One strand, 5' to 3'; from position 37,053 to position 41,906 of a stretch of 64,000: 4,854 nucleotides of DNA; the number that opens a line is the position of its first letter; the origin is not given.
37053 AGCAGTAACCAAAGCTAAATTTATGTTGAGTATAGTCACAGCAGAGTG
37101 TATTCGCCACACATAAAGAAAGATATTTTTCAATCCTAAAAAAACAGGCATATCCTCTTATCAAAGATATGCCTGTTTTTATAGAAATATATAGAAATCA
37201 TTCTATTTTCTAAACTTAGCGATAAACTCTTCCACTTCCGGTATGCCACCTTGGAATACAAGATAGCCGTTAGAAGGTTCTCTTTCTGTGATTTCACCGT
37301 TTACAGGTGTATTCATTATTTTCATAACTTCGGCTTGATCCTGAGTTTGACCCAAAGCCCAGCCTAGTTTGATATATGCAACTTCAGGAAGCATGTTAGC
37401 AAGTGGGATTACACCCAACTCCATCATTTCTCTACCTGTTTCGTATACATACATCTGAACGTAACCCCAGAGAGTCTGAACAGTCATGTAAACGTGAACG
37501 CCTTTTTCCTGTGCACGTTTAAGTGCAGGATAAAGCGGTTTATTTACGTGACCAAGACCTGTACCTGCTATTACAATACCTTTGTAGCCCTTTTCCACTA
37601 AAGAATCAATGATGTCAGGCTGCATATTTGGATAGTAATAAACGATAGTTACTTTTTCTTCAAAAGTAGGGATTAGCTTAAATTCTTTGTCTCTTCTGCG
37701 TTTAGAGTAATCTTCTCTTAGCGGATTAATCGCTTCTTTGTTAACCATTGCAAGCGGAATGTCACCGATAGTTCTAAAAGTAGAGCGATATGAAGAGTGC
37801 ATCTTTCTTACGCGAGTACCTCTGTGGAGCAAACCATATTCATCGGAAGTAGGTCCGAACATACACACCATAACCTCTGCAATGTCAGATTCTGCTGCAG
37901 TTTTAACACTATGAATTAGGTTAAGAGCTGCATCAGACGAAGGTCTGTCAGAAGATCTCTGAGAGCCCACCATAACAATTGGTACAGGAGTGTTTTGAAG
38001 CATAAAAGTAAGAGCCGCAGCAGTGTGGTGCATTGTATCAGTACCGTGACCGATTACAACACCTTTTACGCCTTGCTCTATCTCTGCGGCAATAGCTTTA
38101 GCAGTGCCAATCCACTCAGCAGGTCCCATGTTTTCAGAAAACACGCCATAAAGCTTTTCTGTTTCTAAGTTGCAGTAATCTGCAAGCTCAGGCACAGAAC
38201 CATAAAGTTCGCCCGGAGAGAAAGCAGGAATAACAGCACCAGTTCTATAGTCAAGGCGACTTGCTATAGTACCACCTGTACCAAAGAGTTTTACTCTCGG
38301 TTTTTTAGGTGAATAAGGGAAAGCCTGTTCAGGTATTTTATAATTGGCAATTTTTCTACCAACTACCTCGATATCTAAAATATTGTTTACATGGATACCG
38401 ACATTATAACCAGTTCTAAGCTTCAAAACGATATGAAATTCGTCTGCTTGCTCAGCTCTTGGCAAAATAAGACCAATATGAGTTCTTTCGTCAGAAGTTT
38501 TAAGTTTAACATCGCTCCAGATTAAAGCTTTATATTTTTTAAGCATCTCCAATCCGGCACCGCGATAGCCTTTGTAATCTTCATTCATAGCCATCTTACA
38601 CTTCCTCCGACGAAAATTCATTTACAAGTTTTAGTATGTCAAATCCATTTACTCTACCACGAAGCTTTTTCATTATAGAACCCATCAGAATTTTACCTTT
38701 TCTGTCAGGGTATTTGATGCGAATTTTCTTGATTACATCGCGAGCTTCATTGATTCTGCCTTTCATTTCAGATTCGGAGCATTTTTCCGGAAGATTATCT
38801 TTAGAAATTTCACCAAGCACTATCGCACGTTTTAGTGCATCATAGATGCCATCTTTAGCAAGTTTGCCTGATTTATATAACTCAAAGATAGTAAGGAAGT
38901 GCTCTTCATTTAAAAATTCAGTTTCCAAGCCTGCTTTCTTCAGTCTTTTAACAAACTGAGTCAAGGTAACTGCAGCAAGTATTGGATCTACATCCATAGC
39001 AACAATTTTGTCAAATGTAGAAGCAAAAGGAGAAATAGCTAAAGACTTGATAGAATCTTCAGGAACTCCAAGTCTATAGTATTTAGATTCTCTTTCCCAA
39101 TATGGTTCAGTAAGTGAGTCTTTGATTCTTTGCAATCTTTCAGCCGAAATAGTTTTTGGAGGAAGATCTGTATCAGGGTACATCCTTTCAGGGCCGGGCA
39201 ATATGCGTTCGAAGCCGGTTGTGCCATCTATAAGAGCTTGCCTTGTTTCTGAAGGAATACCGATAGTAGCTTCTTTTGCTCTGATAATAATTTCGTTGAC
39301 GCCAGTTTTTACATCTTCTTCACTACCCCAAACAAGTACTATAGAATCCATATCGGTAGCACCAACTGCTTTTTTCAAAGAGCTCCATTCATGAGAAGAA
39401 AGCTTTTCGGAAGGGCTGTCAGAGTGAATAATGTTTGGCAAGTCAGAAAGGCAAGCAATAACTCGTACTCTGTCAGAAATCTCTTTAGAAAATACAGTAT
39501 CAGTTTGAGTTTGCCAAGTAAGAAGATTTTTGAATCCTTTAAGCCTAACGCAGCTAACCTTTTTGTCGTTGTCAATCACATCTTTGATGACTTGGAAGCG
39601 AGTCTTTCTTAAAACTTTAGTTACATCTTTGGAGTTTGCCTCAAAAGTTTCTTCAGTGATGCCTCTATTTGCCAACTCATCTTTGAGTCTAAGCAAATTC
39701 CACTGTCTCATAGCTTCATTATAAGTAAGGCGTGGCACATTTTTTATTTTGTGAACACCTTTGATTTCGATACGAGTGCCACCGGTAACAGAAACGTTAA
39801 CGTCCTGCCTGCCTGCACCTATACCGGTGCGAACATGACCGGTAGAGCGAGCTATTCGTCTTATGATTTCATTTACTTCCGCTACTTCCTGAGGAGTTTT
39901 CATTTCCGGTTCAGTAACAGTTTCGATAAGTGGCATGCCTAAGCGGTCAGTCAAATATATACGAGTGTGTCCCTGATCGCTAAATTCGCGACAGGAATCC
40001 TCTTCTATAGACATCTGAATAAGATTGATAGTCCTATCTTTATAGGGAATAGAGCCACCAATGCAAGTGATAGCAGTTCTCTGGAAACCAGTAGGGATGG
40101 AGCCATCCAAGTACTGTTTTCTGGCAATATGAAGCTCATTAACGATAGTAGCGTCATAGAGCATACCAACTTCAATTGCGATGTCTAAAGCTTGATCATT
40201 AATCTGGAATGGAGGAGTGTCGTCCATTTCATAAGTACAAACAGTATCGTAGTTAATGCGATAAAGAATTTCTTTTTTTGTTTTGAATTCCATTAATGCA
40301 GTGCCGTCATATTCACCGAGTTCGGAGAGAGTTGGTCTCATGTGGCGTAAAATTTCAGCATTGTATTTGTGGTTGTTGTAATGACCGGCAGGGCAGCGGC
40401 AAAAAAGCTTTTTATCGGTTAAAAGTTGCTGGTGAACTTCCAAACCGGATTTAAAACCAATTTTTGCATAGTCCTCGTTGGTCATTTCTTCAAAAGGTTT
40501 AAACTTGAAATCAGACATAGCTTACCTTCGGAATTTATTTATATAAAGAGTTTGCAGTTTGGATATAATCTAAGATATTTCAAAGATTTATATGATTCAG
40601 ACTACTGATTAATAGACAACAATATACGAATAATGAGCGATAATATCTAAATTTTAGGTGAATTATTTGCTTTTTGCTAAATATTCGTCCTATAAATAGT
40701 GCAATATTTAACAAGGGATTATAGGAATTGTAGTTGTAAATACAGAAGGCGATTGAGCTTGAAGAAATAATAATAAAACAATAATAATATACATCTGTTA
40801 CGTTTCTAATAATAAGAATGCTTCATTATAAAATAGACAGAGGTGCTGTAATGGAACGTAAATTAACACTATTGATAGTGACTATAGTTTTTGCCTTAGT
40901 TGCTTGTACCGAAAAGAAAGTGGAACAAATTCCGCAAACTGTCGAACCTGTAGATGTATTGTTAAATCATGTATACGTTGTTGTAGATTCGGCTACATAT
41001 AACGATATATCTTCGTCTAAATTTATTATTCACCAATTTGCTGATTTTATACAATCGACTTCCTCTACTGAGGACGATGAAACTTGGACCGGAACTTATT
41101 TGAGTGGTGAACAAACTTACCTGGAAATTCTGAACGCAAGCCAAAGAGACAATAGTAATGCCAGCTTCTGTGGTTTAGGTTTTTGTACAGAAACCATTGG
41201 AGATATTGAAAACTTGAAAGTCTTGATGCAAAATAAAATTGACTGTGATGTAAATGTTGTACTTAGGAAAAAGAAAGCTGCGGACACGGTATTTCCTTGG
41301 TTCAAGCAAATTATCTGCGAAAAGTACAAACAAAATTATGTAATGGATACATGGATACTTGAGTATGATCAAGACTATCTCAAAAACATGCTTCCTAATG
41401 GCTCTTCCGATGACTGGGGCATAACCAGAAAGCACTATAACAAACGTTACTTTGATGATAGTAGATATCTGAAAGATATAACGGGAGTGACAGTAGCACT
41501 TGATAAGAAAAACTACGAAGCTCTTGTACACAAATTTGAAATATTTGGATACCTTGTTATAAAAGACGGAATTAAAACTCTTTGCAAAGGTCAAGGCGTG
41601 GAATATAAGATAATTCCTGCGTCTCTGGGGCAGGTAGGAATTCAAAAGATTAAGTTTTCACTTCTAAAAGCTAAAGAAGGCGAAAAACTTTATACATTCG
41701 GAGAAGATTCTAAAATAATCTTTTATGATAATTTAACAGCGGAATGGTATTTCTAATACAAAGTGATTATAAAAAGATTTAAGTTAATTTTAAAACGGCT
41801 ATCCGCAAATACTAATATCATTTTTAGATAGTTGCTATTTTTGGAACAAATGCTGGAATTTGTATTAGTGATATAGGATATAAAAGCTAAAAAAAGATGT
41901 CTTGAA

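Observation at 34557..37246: AT-rich three-gene cassette bracketed by direct repeats that duplicate the gatD 3' end and its terminator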

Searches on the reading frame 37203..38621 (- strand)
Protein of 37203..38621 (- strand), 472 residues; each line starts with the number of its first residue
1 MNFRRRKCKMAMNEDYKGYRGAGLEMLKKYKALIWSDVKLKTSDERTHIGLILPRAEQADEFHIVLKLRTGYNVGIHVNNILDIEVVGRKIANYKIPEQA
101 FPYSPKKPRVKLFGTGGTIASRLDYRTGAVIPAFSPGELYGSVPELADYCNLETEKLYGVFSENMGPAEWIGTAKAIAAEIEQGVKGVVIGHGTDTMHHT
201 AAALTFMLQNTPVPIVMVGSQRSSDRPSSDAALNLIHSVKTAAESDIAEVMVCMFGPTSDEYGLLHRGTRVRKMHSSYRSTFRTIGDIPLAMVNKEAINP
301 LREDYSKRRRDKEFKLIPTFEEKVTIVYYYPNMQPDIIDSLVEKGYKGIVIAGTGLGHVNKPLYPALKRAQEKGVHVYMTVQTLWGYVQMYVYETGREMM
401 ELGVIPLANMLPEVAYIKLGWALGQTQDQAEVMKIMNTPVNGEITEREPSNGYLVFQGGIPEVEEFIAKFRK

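Call 6: search_protein_families(library=pfam, proteins=[window:37203-38621:-], max_evalue=0.1)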
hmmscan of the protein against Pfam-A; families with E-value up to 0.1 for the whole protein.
window:37203-38621:- (472 aa): 4 families
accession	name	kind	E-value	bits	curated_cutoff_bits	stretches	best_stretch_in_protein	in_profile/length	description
PF00710.25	Asparaginase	-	1.1e-55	188.7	22.5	1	109-299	1-186/193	Asparaginase, N-terminal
PF17763.6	Asparaginase_C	-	1.7e-34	118.6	34.6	1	323-436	1-114/114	Glutaminase/Asparaginase C-terminal domain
PF18195.6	GatD_N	-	6.9e-14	51.4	25.7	1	37-87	6-54/54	GatD N-terminal domain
PF13407.12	Peripla_BP_4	-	0.0016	18.5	35.1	1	334-383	44-89/258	Periplasmic binding protein domain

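Call 9: find_related_loci(query=window:37203-38621:-, collection=genome_contigs, flank=8000)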
Query window:37203-38621:- (472 aa) in genome_contigs; peptide patterns used: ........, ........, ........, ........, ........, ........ (x = any residue, [..] = any of these).
599 stretches matched a pattern (row limit reached: there are more); 588 encode a relative of the query (tblastn E <= 1e-3); the best 80 are kept; 80 distinct loci.
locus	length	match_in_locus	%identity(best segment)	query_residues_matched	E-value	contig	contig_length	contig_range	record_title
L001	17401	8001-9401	81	5-472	0e+0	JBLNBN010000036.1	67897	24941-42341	MAG: Chloroflexota bacterium isolate MAG150 PRJNA951521_bin11_renamed_35, whole genome shotgun sequence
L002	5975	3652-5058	79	3-472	0e+0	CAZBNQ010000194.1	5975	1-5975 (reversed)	MAG TPA_asm: uncultured Hyphomicrobiales bacterium isolate SRP216815_co1_235 genome assembly, contig: NODE_19227_length_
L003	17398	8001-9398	79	7-472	0e+0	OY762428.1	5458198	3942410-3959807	MAG: Candidatus Kapabacteria bacterium isolate a44c304e-2480-4604-92e3-6035b9b042d9 genome assembly, chromosome: 1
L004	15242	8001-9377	81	14-472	0e+0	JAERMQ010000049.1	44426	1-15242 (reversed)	MAG: Ignavibacteria bacterium isolate CoA_1_bin.73 scaffold_296, whole genome shotgun sequence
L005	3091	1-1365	80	17-472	0e+0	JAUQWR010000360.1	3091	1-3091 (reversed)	MAG: Candidatus Kapaibacterium sp. isolate BIN8 contig_149855, whole genome shotgun sequence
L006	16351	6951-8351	78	5-472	0e+0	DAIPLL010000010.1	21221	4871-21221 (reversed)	MAG TPA_asm: Candidatus Kapaibacterium sp. isolate CTOTU27326 NODE_10_length_21221_cov_111.868232, whole genome shotgun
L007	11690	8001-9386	79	10-472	0e+0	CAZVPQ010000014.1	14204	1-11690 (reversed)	MAG TPA_asm: uncultured Hyphomicrobiales bacterium isolate binchicken_co164_181 genome assembly, contig: NODE_1024_lengt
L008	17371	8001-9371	79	16-472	0e+0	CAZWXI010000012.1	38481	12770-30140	MAG TPA_asm: uncultured Hyphomicrobiales bacterium isolate SRP093185_co1_13 genome assembly, contig: NODE_465_length_384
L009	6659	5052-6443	79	9-472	0e+0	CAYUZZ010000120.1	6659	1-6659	MAG TPA_asm: uncultured Hyphomicrobiales bacterium isolate SRP118108_co5_124 genome assembly, contig: NODE_14643_length_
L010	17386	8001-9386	77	10-472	0e+0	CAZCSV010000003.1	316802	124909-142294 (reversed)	MAG TPA_asm: uncultured Ignavibacteriaceae bacterium isolate binchicken_co44_166 genome assembly, contig: NODE_20_length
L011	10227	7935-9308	79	14-472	0e+0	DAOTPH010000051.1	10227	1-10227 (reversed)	MAG TPA_asm: Bacteroidota bacterium isolate AMR_MDS_2848 NODE_6131_length_10227_cov_3.541093, whole genome shotgun seque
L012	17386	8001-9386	79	10-472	0e+0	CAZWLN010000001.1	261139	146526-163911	MAG TPA_asm: uncultured Hyphomicrobiales bacterium isolate binchicken_co20_189 genome assembly, contig: NODE_73_length_2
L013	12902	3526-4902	78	13-472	0e+0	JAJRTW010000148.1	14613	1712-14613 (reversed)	MAG: Bacteroidetes bacterium isolate Dive96_bin10.128 k141_2641853, whole genome shotgun sequence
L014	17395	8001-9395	78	6-472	0e+0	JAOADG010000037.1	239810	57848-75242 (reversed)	MAG: bacterium isolate SKW228 k141_1027795, whole genome shotgun sequence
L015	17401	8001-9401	78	5-472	0e+0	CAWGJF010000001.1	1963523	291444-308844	MAG: uncultured Ignavibacteriales bacterium isolate MFD05684.bin.1.68 genome assembly, contig: contig_37389, whole genom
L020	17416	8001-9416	99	1-472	0e+0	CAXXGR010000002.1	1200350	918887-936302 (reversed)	MAG: Candidatus Kapaibacterium sp. isolate e0203437-6bf0-458e-9b39-a3b2dce24231 genome assembly, contig: contig_2, whole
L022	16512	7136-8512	78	13-472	0e+0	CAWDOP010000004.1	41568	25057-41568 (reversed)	MAG: uncultured Ignavibacteriaceae bacterium isolate MFD04716.bin.2.254 genome assembly, contig: contig_126817, whole ge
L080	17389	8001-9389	77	9-472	0e+0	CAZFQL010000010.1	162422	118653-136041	MAG TPA_asm: uncultured Chlorobiaceae bacterium isolate SRP302447_co3_354 genome assembly, contig: NODE_257_length_16242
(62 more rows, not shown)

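Call 23: search_protein_families(library=ncbifam, proteins=[L020:9605-10702:+], max_evalue=1)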
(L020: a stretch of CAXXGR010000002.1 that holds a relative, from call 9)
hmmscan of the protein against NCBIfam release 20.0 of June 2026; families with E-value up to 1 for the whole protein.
L020:9605-10702:+ (365 aa): 0 families

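Call 24: search_protein_families(library=padloc, proteins=[L020:9605-10702:+], max_evalue=1)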
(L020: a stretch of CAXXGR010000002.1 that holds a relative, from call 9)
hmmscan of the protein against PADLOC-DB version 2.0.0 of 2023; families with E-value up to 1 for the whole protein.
L020:9605-10702:+ (365 aa): 0 families

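Call 64: find_encoding_contigs(protein=window:37203-38594:-, flank=6000, max_places=10)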
Protein window:37203-38594:- (463 aa): no gene with exactly this product is on record in the collection.

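Call 67: find_encoding_contigs(protein=window:37203-38621:-, flank=6000, max_places=10)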
Protein window:37203-38621:- (472 aa): no gene with exactly this product is on record in the collection.
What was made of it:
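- Tried and rejected: Empty site or other strains of the window organism: the window's gatD protein, as 463 aa or 472 aa, is not on record (calls 64, 67).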

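Call 80: search_protein_families(library=pfam, alignment_id=A7, max_evalue=0.00001)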
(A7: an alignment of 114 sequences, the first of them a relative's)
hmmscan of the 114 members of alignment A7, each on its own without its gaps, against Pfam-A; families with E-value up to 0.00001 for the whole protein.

A. member 1, L001:9715-10650:+ (312 aa): 2 families
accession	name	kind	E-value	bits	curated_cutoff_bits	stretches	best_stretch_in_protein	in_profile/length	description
PF03462.23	PCRF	-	9.7e-52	176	24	1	2-164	29-194/194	PCRF domain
PF00472.26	RF-1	-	4e-43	146.5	35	1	172-282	1-116/116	RF-1 domain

B. families by the number of members that match (of 114 scanned): 124 families (the first 25 are shown)
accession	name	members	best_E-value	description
PF16653.10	Sacchrp_dh_C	4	6.2e-48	Saccharopine dehydrogenase C-terminal domain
PF18962.6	Por_Secre_tail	4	2.5e-08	Secretion system C-terminal sorting domain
PF01078.27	Mg_chelatase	3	4e-100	Magnesium chelatase, subunit ChlI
PF00676.26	E1_dh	3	3.2e-98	Dehydrogenase E1 component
PF00155.27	Aminotran_1_2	3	6.6e-61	Aminotransferase class I and II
PF00072.30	Response_reg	3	2.6e-29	Response regulator receiver domain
PF03435.24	Sacchrp_dh_NADP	3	1.3e-14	Saccharopine dehydrogenase NADP binding domain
PF07728.20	AAA_5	3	1.2e-08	AAA domain (dynein-related subfamily)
PF13292.11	DXP_synthase_N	3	5e-08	1-deoxy-D-xylulose-5-phosphate synthase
PF02775.26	TPP_enzyme_C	3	9.9e-07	Thiamine pyrophosphate enzyme, C-terminal TPP binding domain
PF07505.17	DUF5131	2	3.5e-100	Protein of unknown function (DUF5131)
PF13738.12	Pyr_redox_3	2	1.3e-94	Pyridine nucleotide-disulphide oxidoreductase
PF00158.32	Sigma54_activat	2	6.8e-70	Sigma-54 interaction domain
PF07690.21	MFS_1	2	1.7e-50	Major Facilitator Superfamily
PF07992.20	Pyr_redox_2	2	4.2e-48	Pyridine nucleotide-disulphide oxidoreductase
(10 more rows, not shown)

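Call 84: search_protein_families(library=pfam, proteins=[L003:9903-11159:+, L080:2748-3296:+, L080:1122-2645:+, L022:8656-10089:-, L022:10107-11054:-, L022:11054-13315:-], max_evalue=0.001)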
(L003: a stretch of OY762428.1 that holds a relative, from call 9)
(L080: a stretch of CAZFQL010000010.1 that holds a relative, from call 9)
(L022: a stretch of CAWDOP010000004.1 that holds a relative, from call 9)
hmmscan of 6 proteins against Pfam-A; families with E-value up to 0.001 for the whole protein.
L003:9903-11159:+ (419 aa): 2 families
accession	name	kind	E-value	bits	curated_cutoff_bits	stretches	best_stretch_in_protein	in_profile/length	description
PF18962.6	Por_Secre_tail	-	2.5e-08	34.5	27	1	350-417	8-75/75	Secretion system C-terminal sorting domain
PF11589.14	DUF3244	-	0.00073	19.9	25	0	351-400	30-79/96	Domain of unknown function (DUF3244)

L080:2748-3296:+ (182 aa): 1 family
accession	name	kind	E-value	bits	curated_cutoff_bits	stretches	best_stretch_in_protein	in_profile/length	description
PF01797.21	Y1_Tnp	-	1.1e-06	29.1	23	1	25-93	17-83/121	Transposase IS200 like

L080:1122-2645:+ (507 aa): 1 family
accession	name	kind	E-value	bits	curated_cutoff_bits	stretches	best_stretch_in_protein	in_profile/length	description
PF00221.24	Lyase_aromatic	-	3.6e-157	524.2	27.3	1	10-467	1-465/466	Aromatic amino acid lyase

L022:8656-10089:- (477 aa): 3 families
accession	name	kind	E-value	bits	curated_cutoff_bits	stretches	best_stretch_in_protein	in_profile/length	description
PF08308.17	PEGA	-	8.5e-22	77.3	20.8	2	108-166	2-60/71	PEGA domain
PF07494.17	Reg_prop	-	7.5e-07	29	20.4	0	273-295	1-23/24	Two component regulator propeller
PF01957.25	NfeD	-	0.0003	21.4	29.1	0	296-317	18-38/57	NfeD-like C-terminal, partner-binding domain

L022:10107-11054:- (315 aa): 1 family
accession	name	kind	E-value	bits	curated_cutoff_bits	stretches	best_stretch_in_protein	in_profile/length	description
PF14054.11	DUF4249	-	1.5e-10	41.6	28.5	1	21-295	2-267/269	Domain of unknown function (DUF4249)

L022:11054-13315:- (753 aa): 3 families
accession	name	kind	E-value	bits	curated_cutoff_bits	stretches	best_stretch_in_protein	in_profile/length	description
PF13715.12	CarbopepD_reg_2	-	7.2e-18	64.9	32.2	1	38-120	2-83/88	CarboxypepD_reg-like domain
PF13620.12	CarboxypepD_reg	-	1.7e-13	51.2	32.3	1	36-113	1-81/82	Carboxypeptidase regulatory-like domain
PF07715.20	Plug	-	7.4e-13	49.4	23.9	1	155-233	21-102/107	TonB-dependent Receptor Plug Domain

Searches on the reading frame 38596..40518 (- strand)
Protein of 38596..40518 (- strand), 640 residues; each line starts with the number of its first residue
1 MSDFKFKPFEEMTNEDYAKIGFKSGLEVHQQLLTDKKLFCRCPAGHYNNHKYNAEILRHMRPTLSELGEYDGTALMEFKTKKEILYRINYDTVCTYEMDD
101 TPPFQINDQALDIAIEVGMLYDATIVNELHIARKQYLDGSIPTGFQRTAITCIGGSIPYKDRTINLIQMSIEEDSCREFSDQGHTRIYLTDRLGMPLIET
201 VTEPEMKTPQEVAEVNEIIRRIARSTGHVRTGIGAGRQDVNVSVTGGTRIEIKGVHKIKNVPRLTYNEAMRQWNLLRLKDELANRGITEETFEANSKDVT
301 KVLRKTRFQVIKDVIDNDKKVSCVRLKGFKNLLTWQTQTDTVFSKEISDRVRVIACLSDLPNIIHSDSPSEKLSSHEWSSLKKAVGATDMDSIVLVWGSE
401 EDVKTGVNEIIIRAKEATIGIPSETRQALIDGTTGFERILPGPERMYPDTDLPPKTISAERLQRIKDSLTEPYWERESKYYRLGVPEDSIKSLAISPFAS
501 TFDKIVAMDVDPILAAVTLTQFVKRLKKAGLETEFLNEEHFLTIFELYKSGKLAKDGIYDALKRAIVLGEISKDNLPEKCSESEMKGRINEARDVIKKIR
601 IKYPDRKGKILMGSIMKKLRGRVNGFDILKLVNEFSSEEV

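Call 6: search_protein_families(library=pfam, proteins=[window:38596-40518:-], max_evalue=0.1)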
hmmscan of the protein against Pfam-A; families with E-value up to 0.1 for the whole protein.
window:38596-40518:- (640 aa): 5 families
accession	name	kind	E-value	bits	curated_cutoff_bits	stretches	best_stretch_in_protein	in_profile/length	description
PF02934.20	GatB_N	-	1.9e-49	168.8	23.4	1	24-461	3-275/277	GatB/GatE catalytic domain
PF02637.23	GatB_Yqey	-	1.3e-09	38.5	27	1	502-634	3-146/148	GatB domain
PF02938.19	GAD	-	0.0012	19.4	23.4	1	311-403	1-91/95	GAD domain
PF09424.15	YqeY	-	0.016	15.8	27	0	571-634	82-141/143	Yqey-like protein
PF22359.2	Big-like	-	0.064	14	27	0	211-245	11-47/48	Bacterial Ig-like domain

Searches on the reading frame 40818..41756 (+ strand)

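Call 54: search_protein_families(library=pfam, proteins=[window:40818-41756:+], max_evalue=0.001)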
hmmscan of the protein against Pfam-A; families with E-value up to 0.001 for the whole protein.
window:40818-41756:+ (312 aa): 1 family
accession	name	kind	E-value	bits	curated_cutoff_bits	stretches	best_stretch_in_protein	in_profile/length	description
PF19147.5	DUF5829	-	2.1e-45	155.9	33.8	1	49-312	1-265/265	Family of unknown function (DUF5829)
